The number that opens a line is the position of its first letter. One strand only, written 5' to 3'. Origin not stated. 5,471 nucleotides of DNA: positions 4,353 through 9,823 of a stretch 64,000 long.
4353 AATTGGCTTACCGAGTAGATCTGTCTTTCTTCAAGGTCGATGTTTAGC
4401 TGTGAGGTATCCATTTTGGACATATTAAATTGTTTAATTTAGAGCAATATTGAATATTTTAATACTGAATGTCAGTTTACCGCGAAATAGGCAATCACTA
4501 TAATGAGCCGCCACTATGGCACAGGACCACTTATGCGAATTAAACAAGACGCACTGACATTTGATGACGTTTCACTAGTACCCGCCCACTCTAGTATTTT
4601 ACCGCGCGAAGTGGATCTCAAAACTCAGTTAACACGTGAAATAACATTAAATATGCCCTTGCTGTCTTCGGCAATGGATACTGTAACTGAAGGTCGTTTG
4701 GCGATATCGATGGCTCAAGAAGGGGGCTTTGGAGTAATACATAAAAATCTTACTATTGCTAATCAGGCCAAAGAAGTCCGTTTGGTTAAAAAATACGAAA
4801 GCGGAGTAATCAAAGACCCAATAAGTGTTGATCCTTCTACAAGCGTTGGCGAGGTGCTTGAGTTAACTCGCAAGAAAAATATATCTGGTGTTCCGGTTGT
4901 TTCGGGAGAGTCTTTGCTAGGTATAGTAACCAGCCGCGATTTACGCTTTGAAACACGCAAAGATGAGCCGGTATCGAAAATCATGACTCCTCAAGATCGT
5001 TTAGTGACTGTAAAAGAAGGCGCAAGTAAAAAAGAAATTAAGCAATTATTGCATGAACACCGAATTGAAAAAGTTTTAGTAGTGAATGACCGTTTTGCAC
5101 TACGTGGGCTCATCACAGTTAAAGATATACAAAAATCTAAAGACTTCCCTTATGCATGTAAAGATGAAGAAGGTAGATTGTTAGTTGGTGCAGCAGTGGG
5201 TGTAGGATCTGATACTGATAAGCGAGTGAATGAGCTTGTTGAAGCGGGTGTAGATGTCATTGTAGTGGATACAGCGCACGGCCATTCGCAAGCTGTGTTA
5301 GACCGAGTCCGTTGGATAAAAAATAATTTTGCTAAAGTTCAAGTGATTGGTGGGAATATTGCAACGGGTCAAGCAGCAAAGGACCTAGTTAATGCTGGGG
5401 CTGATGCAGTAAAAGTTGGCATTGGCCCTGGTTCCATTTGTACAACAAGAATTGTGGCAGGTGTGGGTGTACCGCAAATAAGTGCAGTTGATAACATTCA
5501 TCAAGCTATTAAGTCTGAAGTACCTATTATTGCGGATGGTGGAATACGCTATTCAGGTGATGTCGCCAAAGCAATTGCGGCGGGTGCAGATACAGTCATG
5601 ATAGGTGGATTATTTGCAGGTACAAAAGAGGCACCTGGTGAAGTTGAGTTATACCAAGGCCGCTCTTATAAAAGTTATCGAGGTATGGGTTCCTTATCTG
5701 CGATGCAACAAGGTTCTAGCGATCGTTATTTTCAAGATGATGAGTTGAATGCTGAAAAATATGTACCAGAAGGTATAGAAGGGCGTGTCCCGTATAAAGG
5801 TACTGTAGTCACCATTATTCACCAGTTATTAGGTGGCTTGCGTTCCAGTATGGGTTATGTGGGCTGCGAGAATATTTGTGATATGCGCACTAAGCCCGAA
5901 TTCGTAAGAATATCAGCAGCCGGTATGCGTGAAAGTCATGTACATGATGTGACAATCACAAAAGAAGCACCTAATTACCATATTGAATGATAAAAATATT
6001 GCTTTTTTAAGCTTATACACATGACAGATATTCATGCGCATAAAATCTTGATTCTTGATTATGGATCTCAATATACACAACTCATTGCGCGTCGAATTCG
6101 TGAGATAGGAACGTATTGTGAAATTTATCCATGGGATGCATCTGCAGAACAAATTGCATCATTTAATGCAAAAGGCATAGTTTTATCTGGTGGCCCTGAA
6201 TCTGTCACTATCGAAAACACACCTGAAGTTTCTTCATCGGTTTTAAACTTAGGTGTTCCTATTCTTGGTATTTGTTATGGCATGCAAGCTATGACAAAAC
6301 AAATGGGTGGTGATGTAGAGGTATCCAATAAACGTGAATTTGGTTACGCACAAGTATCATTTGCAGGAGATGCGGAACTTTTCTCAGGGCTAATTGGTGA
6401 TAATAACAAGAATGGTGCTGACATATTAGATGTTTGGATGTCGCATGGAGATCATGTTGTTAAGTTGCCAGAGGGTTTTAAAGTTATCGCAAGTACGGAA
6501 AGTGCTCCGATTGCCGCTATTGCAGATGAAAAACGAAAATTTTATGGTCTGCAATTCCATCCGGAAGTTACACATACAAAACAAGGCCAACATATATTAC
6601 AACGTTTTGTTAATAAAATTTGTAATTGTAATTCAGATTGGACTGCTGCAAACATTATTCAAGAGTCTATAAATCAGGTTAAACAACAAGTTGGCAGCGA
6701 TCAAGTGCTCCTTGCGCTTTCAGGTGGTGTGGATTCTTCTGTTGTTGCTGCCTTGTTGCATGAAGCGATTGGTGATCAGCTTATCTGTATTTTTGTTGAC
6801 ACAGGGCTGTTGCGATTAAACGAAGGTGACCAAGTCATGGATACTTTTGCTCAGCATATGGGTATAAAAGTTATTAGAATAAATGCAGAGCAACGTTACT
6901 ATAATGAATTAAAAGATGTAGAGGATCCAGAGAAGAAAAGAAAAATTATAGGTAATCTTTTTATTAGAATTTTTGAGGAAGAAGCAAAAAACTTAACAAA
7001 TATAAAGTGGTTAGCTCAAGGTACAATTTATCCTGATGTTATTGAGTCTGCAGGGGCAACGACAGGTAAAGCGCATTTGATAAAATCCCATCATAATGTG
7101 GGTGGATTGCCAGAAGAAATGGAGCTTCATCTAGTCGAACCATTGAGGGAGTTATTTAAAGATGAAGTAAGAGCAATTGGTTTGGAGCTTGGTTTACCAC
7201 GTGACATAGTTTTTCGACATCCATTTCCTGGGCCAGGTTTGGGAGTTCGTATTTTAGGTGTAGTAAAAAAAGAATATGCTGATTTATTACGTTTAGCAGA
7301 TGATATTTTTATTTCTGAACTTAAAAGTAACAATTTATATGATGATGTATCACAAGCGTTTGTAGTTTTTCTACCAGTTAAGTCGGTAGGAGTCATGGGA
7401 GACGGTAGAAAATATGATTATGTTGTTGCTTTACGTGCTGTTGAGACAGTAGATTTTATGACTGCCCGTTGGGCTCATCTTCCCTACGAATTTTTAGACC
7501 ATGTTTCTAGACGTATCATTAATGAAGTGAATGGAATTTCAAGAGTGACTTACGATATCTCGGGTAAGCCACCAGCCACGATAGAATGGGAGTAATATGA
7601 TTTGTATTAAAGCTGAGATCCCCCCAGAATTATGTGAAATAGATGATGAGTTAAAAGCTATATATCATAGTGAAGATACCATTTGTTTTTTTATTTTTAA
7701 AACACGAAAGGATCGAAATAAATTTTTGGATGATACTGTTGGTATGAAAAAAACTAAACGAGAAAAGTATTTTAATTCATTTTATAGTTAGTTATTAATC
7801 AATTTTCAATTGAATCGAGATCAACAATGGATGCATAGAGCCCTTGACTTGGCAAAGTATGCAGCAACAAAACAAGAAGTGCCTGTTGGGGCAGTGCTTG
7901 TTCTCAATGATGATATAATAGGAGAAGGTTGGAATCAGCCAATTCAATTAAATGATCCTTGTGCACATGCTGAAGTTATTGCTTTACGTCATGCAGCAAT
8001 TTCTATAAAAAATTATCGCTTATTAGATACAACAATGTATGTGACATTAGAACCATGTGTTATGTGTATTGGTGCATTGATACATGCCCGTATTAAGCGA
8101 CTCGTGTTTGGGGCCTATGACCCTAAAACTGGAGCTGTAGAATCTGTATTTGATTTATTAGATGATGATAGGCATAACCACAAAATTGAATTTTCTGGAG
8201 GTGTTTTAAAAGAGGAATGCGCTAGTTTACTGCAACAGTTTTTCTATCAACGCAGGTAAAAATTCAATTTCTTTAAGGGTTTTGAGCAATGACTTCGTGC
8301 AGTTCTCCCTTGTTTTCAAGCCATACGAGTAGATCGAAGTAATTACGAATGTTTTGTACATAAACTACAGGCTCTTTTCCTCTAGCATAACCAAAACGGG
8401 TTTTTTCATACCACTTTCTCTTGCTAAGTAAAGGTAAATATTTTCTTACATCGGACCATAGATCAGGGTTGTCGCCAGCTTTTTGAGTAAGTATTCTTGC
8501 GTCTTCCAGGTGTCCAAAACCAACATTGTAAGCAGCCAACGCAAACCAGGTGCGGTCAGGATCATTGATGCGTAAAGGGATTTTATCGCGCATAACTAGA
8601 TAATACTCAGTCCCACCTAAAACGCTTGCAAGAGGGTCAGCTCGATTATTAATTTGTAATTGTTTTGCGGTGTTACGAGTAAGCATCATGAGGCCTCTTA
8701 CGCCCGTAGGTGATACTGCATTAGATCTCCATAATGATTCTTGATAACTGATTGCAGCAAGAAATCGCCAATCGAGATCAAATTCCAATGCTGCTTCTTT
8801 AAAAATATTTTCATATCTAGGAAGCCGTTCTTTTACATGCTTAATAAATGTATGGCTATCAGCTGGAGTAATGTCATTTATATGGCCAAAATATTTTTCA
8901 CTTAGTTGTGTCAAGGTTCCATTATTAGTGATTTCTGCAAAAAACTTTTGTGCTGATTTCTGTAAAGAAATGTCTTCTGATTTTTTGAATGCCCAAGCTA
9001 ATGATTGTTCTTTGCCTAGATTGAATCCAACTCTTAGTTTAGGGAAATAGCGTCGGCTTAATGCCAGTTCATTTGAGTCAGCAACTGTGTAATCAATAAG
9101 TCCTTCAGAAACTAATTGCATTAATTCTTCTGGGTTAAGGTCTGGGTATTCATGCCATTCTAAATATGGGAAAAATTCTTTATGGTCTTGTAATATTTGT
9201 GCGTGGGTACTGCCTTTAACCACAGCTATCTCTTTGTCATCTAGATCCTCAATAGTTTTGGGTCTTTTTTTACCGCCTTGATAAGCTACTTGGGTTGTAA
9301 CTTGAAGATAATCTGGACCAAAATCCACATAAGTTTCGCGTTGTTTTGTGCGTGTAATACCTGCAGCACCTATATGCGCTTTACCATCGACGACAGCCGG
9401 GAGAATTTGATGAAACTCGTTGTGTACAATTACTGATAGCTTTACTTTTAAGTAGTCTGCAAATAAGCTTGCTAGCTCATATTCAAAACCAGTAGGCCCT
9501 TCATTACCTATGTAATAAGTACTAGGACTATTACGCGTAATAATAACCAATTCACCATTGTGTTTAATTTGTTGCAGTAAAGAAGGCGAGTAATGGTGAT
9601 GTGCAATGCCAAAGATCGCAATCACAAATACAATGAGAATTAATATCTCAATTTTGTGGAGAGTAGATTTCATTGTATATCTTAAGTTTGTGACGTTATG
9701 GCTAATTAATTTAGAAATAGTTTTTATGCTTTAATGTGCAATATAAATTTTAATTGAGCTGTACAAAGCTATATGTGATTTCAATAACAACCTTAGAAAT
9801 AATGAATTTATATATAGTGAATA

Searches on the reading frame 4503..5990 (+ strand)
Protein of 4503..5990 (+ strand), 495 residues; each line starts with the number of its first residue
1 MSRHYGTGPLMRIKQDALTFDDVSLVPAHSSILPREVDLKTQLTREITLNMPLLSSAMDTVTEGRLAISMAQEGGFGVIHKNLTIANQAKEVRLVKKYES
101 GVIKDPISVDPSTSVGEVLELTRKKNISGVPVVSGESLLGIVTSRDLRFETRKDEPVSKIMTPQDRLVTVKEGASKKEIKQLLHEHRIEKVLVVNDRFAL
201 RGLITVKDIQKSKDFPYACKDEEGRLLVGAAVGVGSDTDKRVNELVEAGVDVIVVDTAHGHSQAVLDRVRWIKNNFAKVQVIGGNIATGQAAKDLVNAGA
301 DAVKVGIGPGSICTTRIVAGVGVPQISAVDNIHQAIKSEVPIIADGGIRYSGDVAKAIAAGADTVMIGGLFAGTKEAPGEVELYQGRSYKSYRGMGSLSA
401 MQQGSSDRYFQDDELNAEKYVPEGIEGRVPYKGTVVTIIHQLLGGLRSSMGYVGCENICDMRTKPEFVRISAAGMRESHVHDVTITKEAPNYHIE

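Call 56: search_protein_families(library=ncbifam, max_evalue=0.00001, proteins=[window:4503-5990:+])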
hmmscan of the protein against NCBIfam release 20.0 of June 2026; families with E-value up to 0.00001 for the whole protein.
window:4503-5990:+ (495 aa): 23 families
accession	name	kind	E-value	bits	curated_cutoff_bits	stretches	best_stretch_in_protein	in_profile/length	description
TIGR01302.1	IMP_dehydrog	equivalog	4.7e-188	625.6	481.5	1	17-462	1-449/450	IMP dehydrogenase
NF005311.0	PRK06843.1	equivalog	2e-142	474.9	779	2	201-483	117-400/404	inosine 5-monophosphate dehydrogenase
NF005869.0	PRK07807.1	equivalog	1.4e-96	324.5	549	1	16-479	11-473/479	GuaB1 family IMP dehydrogenase-related protein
NF052358.1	GMPRedGuaB1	equivalog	2.9e-95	320.2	675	1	15-479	10-473/479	GMP reductase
NF005493.0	PRK07107.1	equivalog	4.7e-90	302.5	585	1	15-488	7-496/502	IMP dehydrogenase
TIGR01303.1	IMP_DH_rel_1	equivalog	5.9e-84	282.6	562.75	1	17-479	11-471/475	GuaB1 family IMP dehydrogenase-related protein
NF003470.0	PRK05096.1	equivalog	5e-58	196.9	397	1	228-472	99-338/347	GMP reductase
NF003966.0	PRK05458.1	equivalog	1.7e-57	195.2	344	1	210-464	71-312/327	GMP reductase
TIGR01305.1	GMP_reduct_1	equivalog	1.9e-55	188.2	492.15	1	238-471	108-336/343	GMP reductase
TIGR01306.1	GMP_reduct_2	equivalog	8.8e-50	170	465.65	1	214-463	71-307/321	GMP reductase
TIGR01304.1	IMP_DH_rel_2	equivalog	2.3e-32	112.7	342.1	2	238-381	141-296/365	GuaB3 family IMP dehydrogenase-related protein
NF033901.1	L_lactate_LldD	exception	5e-10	38.9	550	1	268-379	236-340/377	FMN-dependent L-lactate dehydrogenase LldD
NF008398.0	PRK11197.1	subfamily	9.9e-10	37.7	376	1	269-374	237-335/381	L-lactate dehydrogenase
TIGR03966.1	actino_HemFlav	equivalog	1.1e-08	34.2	470.85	1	266-371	236-334/385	pre-mycofactocin synthase MftD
TIGR03151.1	enACPred_II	equivalog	2.8e-08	33.4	453.1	0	251-377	87-199/307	enoyl-[acyl-carrier-protein] reductase FabK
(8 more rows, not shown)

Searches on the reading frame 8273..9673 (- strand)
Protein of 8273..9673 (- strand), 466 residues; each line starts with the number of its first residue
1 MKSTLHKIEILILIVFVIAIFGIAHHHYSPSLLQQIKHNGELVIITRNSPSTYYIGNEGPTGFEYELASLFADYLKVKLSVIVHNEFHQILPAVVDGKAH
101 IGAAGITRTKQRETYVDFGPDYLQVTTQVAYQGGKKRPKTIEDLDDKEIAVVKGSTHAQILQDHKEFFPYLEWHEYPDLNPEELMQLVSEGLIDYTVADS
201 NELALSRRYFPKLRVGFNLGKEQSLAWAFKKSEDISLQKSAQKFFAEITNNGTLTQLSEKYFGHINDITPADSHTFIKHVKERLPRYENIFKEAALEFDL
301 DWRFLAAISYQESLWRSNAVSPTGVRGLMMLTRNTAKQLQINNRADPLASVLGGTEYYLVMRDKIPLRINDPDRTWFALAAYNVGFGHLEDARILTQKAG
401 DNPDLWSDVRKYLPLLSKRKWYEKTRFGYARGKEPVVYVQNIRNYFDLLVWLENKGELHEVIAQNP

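Call 87: search_protein_families(library=pfam, max_evalue=0.001, proteins=[window:8273-9673:-])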
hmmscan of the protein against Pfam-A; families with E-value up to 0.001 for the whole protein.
window:8273-9673:- (466 aa): 2 families
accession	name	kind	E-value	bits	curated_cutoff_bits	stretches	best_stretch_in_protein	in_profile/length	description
PF00497.25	SBP_bac_3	-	7.8e-23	81.1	26.4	1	44-264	3-132/132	Bacterial extracellular solute-binding proteins, family 3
PF01464.25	SLT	-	1.1e-18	67.3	21.3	1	290-399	2-111/117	Transglycosylase SLT domain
